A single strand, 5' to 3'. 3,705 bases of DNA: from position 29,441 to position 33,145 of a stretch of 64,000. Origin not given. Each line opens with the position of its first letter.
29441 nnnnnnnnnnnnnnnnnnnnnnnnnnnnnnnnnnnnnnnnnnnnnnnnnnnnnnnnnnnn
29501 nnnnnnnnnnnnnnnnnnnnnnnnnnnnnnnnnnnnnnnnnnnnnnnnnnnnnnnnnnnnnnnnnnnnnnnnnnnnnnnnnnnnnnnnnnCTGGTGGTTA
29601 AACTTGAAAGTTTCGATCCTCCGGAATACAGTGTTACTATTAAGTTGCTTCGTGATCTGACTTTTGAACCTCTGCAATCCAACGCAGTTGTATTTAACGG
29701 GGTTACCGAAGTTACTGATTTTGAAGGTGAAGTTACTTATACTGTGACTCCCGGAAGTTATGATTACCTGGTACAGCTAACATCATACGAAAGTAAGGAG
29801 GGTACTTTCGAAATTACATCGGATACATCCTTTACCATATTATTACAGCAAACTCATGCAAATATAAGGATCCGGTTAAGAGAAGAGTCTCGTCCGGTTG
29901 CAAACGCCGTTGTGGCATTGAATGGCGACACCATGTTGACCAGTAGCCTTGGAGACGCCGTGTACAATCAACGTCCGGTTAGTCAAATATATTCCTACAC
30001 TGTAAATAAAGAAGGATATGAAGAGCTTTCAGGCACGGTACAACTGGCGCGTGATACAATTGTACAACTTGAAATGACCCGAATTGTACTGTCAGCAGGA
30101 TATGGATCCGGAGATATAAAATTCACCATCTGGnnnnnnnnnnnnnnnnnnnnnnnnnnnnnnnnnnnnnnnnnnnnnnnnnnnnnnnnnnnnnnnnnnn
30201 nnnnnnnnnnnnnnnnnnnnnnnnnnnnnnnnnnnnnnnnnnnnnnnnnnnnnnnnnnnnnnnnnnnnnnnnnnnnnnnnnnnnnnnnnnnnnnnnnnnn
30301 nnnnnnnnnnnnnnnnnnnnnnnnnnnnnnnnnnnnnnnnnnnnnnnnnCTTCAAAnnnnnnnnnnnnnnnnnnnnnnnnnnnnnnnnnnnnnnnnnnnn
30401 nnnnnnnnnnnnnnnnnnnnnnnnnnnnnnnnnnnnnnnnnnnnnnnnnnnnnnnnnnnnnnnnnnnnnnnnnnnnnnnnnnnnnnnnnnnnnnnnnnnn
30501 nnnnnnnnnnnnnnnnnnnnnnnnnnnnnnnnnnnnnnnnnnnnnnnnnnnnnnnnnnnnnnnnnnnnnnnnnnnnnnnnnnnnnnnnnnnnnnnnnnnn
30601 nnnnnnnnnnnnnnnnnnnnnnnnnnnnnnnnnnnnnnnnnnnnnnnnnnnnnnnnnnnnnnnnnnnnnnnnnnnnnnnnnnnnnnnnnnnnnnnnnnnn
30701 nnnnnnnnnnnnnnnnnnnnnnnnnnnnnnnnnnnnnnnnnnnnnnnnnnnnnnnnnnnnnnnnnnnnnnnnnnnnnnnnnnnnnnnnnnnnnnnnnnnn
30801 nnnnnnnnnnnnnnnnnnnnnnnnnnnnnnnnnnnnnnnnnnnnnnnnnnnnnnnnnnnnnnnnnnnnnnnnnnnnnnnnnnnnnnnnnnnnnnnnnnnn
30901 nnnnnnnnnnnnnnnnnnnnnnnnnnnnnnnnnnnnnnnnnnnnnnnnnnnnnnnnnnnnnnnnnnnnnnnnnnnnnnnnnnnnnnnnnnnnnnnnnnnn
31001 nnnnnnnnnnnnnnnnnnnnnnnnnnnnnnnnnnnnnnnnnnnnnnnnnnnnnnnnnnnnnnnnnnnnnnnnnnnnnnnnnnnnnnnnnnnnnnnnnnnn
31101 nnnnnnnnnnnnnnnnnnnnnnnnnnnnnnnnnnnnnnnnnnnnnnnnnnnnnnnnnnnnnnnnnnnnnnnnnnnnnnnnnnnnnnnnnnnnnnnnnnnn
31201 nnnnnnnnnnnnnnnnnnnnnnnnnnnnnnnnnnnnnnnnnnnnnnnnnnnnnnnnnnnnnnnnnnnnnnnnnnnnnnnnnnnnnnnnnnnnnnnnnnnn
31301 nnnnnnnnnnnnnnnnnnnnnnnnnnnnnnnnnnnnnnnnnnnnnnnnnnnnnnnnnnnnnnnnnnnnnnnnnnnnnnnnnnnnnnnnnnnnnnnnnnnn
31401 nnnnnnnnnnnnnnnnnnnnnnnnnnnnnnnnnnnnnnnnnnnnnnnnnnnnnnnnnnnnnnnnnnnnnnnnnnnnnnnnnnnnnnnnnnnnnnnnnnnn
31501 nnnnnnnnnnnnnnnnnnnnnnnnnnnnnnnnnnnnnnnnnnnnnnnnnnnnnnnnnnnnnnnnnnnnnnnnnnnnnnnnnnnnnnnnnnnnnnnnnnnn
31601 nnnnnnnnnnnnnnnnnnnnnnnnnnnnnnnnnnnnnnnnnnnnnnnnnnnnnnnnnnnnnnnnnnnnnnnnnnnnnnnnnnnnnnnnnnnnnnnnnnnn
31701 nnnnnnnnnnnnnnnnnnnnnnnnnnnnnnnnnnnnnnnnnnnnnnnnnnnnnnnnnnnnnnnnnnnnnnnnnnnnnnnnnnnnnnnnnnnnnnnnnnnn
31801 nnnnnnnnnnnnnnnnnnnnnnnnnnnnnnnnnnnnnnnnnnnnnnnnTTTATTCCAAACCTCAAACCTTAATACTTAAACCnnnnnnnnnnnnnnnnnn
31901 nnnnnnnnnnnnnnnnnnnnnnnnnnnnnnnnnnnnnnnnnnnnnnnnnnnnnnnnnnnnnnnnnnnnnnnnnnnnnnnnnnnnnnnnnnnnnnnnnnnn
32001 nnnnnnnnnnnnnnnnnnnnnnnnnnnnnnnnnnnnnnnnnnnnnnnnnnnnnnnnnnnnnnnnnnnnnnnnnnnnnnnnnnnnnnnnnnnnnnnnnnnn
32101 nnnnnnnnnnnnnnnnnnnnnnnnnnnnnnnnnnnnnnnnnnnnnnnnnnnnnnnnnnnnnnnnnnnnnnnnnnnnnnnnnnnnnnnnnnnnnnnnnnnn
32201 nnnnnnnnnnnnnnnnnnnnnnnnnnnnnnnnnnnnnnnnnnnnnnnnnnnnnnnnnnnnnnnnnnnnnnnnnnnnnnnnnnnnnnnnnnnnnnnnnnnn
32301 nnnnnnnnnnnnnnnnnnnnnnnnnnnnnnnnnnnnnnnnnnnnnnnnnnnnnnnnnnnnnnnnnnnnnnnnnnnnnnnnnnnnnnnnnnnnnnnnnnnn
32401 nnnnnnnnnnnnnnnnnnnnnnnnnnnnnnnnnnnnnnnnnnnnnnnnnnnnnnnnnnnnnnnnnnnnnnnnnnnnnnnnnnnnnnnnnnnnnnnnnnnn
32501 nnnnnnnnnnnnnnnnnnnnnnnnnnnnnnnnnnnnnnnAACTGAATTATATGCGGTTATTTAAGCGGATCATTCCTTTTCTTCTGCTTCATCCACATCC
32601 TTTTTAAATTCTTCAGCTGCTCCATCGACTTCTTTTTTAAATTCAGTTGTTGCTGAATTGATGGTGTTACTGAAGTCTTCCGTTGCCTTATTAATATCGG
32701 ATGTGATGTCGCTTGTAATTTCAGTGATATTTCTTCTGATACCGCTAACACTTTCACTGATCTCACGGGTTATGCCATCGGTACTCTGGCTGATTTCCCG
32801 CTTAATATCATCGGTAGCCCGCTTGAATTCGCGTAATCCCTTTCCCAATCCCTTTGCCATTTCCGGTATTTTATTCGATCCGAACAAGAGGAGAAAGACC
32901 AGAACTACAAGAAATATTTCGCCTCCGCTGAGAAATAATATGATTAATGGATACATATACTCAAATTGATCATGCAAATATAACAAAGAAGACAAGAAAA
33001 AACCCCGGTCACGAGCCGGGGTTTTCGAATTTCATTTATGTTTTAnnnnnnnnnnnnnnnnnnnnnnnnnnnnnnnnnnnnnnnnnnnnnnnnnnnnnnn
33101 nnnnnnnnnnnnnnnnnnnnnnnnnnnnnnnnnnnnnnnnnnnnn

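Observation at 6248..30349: Hybrid PUL/T9SS glycan locus with non-canonical composition: 2 SusC/D pairs, 3 fasciclin lipoproteins, an LTD giant protein and 3 endo-acting GH domains, but no regulator and no exo-enzymes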

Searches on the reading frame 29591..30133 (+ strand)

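Call 74: search_protein_families(library=pfam, proteins=[window:29591-30133:+], max_evalue=5)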
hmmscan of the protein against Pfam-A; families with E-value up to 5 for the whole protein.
seq(181 aa): 1 family
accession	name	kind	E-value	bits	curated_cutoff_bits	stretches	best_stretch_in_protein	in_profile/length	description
PF08308.17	PEGA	-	0.0062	16.9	20.8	1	134-162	37-65/71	PEGA domain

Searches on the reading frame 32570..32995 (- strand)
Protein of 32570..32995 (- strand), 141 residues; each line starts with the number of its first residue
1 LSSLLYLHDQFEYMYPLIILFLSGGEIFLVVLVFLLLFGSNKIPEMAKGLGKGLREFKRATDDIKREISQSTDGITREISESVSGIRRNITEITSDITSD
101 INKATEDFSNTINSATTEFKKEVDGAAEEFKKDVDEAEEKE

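Call 5: search_protein_families(library=pfam, proteins=[window:32570-32995:-], max_evalue=0.01)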
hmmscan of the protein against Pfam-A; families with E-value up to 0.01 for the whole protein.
window:32570-32995:- (141 aa): 7 families
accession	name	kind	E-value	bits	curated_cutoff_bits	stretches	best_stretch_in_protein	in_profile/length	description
PF02416.21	TatA_B_E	-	3.7e-16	58.6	21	1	22-71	1-50/53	mttA/Hcf106 family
PF01442.23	Apolipoprotein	-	3.7e-06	27.2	90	1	57-137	86-166/190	Apolipoprotein A1/A4/E domain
PF07902.16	Gp58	-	0.0004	19.3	34.5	1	59-136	128-205/594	gp58-like protein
PF07464.16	ApoLp-III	-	0.002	18.7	36.3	1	68-140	42-120/146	Apolipophorin-III precursor (apoLp-III)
PF12128.14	DUF3584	-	0.0026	15.8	31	1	42-137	822-916/1191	Protein of unknown function (DUF3584)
PF06103.16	DUF948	-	0.0074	16.9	37.2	0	30-94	11-74/89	Bacterial protein of unknown function (DUF948)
PF05478.16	Prominin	-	0.0075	14.9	34.3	1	60-124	346-410/799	Prominin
